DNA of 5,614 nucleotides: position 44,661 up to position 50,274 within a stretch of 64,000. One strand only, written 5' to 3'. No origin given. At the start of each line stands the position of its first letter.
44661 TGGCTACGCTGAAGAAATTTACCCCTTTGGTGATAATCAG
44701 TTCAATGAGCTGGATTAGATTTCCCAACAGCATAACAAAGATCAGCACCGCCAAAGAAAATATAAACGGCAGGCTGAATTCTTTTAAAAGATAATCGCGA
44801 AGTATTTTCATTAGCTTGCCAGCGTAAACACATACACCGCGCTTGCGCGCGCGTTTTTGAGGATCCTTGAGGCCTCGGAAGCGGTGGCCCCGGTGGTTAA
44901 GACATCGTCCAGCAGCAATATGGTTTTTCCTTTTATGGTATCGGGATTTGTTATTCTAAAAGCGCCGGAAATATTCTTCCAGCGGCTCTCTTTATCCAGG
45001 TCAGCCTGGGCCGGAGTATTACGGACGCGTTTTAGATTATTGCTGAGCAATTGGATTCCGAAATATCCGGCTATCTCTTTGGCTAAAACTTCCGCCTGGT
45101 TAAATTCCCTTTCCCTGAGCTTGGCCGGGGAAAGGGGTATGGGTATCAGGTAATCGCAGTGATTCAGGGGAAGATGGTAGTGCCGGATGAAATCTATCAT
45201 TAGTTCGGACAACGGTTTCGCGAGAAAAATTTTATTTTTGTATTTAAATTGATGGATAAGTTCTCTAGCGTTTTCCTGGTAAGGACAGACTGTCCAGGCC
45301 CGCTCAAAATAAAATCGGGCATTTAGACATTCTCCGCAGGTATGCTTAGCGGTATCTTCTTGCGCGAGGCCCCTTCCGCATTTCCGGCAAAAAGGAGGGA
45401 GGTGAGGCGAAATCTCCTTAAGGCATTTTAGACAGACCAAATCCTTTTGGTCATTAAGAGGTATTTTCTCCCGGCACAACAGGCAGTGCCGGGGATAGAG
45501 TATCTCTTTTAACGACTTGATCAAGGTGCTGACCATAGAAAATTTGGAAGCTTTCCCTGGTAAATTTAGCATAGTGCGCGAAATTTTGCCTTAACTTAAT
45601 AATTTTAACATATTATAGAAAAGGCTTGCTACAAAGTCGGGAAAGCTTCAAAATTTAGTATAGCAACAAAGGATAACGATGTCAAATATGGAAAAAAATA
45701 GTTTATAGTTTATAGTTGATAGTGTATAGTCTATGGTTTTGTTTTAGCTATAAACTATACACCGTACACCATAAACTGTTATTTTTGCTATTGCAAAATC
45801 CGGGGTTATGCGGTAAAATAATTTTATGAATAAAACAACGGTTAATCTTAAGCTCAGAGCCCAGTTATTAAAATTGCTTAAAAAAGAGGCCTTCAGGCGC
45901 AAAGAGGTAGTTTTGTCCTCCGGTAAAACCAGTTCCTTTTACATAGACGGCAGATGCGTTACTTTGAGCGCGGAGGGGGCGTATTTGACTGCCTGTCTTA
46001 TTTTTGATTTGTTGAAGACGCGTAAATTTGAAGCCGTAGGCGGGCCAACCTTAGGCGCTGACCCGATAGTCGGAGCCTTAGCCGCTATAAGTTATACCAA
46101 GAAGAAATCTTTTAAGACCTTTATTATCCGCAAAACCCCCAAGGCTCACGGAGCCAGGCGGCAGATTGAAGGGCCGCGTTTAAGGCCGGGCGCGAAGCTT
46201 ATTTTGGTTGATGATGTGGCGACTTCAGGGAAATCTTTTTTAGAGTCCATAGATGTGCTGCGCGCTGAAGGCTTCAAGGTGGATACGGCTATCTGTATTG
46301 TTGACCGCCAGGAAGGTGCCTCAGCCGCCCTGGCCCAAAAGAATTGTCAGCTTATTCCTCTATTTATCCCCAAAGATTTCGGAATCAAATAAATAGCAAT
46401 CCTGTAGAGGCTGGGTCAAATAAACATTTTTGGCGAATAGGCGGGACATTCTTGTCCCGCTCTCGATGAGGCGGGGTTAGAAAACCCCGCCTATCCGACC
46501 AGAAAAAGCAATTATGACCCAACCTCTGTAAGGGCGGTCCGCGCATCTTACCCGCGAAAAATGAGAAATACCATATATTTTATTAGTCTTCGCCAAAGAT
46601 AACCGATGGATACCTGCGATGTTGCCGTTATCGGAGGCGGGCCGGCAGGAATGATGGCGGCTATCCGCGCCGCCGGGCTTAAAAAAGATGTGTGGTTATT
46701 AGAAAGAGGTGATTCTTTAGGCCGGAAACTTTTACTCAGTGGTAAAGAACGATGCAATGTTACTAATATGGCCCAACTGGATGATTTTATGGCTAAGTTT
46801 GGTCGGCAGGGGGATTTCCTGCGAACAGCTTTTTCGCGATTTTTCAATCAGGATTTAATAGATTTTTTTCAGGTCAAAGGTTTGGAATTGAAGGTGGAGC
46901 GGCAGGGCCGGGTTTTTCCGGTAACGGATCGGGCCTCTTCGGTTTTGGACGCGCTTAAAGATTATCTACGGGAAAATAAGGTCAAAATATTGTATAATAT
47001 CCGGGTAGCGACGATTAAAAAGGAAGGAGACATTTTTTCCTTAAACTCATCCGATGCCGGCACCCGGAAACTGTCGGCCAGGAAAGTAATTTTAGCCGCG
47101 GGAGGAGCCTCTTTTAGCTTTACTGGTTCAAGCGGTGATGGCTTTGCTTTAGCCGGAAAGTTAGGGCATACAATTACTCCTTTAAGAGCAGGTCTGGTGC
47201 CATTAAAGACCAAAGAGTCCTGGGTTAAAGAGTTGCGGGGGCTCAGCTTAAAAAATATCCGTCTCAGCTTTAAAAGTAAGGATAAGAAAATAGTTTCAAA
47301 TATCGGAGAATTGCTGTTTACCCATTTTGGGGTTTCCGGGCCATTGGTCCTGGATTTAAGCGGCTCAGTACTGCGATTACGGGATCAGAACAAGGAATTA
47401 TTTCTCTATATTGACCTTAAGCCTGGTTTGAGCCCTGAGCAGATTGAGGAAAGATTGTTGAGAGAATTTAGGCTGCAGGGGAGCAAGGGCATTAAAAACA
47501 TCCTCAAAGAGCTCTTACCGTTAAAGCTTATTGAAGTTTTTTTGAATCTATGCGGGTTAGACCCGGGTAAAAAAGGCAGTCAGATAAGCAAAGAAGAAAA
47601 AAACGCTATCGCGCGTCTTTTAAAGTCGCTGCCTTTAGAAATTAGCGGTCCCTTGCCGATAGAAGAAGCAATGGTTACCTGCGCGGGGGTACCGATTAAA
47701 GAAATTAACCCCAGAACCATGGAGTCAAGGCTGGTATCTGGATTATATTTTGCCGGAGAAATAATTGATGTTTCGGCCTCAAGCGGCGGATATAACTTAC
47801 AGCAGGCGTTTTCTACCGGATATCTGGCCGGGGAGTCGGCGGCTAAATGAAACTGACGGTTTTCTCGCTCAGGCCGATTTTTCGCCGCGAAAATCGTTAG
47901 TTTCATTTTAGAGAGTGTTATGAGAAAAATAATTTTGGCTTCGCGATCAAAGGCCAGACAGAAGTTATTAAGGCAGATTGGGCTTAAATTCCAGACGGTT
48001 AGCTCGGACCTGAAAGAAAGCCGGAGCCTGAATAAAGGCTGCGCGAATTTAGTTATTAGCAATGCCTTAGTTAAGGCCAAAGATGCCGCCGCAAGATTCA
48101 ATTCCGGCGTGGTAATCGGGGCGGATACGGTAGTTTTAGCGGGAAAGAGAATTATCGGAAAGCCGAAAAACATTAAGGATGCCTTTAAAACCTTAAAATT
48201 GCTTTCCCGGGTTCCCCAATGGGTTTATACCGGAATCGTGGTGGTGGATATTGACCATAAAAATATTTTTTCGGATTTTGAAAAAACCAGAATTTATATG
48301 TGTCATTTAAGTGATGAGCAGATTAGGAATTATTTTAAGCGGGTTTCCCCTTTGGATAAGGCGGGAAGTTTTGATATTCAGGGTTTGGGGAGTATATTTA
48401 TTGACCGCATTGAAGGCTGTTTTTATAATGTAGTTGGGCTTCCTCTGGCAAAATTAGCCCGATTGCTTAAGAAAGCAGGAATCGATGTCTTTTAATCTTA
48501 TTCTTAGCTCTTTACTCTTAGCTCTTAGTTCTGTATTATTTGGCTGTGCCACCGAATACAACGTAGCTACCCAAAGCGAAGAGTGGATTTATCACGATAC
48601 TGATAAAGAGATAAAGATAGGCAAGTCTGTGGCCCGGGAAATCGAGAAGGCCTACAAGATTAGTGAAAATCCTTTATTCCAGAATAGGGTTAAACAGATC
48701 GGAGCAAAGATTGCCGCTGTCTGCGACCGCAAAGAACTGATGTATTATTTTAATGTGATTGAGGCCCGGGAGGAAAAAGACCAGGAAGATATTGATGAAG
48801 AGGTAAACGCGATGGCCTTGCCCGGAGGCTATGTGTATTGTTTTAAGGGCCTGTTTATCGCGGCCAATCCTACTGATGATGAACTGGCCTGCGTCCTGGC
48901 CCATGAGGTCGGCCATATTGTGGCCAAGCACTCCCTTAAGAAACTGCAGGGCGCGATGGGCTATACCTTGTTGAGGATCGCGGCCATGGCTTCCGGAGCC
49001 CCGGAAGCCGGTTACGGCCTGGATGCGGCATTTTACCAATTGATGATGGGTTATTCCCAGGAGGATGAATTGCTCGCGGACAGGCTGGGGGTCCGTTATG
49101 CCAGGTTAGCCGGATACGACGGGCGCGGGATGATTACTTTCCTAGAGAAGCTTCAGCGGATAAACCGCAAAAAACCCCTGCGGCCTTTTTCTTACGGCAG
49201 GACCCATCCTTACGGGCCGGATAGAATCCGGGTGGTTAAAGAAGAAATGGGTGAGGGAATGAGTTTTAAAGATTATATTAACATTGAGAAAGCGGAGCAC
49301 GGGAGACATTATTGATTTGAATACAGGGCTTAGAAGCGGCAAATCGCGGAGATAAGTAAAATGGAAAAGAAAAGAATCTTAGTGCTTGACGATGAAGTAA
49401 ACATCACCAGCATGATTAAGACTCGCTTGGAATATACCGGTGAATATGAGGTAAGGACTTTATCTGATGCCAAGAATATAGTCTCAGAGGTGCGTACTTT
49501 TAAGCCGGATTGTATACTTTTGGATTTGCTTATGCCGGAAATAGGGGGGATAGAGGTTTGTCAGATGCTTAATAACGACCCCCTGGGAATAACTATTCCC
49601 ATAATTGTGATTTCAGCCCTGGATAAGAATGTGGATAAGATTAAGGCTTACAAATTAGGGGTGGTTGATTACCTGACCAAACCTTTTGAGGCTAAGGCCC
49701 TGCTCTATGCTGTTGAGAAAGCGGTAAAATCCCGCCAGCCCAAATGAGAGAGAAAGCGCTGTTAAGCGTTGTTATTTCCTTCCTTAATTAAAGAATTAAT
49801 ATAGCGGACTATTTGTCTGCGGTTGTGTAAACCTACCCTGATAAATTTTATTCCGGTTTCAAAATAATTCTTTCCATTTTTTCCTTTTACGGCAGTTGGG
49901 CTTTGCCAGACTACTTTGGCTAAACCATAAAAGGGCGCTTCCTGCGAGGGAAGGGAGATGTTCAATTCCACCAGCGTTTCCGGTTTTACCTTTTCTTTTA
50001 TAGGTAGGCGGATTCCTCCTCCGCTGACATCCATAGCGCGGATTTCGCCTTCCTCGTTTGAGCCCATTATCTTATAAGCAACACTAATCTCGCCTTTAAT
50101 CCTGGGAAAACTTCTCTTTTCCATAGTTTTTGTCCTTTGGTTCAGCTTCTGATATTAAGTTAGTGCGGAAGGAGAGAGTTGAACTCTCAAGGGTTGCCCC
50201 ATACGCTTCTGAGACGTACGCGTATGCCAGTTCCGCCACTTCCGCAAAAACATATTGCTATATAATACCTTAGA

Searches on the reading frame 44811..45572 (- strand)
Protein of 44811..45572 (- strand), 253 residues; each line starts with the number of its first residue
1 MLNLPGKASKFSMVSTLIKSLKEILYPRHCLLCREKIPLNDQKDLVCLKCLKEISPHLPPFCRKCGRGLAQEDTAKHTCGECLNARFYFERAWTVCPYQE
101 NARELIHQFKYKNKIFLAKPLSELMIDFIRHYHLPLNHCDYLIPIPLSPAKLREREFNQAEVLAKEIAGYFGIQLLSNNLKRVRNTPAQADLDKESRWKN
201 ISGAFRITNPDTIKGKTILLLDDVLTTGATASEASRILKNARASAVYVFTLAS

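Call 9: search_protein_families(library=pfam, proteins=[window:44811-45572:-], max_evalue=0.001)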
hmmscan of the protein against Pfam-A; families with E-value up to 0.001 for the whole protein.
window:44811-45572:- (253 aa): 2 families
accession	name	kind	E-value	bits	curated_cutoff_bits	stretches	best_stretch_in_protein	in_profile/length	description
PF18912.6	DZR_2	-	2.8e-11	43.5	27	1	23-83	3-56/56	Double zinc ribbon domain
PF00156.33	Pribosyltran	-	2.2e-06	27.5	26.3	1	197-251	79-123/158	Phosphoribosyl transferase domain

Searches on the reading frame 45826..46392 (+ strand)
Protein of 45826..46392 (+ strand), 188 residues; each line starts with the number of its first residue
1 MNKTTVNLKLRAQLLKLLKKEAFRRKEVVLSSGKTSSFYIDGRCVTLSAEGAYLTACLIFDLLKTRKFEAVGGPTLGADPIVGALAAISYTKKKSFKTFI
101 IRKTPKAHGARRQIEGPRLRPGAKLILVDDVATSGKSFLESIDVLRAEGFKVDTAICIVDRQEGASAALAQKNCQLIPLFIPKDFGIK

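Call 9: search_protein_families(library=pfam, proteins=[window:45826-46392:+], max_evalue=0.001)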
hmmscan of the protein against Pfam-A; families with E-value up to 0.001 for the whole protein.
window:45826-46392:+ (188 aa): 1 family
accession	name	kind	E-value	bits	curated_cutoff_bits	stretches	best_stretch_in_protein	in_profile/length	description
PF00156.33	Pribosyltran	-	4.8e-06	26.4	26.3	1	72-168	34-133/158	Phosphoribosyl transferase domain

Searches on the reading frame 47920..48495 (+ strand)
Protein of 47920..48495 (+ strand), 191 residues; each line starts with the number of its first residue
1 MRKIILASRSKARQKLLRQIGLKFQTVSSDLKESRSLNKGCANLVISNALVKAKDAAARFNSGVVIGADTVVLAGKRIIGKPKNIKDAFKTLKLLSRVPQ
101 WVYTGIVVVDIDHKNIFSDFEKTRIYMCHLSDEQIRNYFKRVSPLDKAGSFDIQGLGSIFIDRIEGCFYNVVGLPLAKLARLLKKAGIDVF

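Call 9: search_protein_families(library=pfam, proteins=[window:47920-48495:+], max_evalue=0.001)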
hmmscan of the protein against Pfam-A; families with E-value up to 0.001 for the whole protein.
window:47920-48495:+ (191 aa): 1 family
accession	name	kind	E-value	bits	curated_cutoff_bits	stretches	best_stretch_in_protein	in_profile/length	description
PF02545.19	Maf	-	5e-52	176.7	27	1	3-185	1-186/187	Maf-like protein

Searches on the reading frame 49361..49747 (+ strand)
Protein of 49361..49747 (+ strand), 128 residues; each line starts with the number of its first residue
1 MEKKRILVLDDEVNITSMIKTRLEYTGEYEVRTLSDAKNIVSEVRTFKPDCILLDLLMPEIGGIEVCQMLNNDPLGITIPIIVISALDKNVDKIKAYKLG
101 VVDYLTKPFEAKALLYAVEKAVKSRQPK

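Call 9: search_protein_families(library=pfam, proteins=[window:49361-49747:+], max_evalue=0.001)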
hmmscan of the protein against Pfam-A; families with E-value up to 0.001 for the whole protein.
window:49361-49747:+ (128 aa): 1 family
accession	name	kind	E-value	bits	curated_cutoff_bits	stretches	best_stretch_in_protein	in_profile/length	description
PF00072.30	Response_reg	-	2.8e-25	89.1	30.2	1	6-118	1-110/111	Response regulator receiver domain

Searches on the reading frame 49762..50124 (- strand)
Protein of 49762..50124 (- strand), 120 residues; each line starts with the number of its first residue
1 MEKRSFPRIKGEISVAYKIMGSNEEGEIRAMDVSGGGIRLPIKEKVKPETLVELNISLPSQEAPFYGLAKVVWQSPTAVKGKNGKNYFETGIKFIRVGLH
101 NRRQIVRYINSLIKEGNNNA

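Call 9: search_protein_families(library=pfam, proteins=[window:49762-50124:-], max_evalue=0.001)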
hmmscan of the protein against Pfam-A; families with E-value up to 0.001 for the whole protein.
window:49762-50124:- (120 aa): 1 family
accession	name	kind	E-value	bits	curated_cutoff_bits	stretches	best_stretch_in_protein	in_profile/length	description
PF07238.19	PilZ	-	1.5e-12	48.2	22.5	1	2-110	1-101/102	PilZ domain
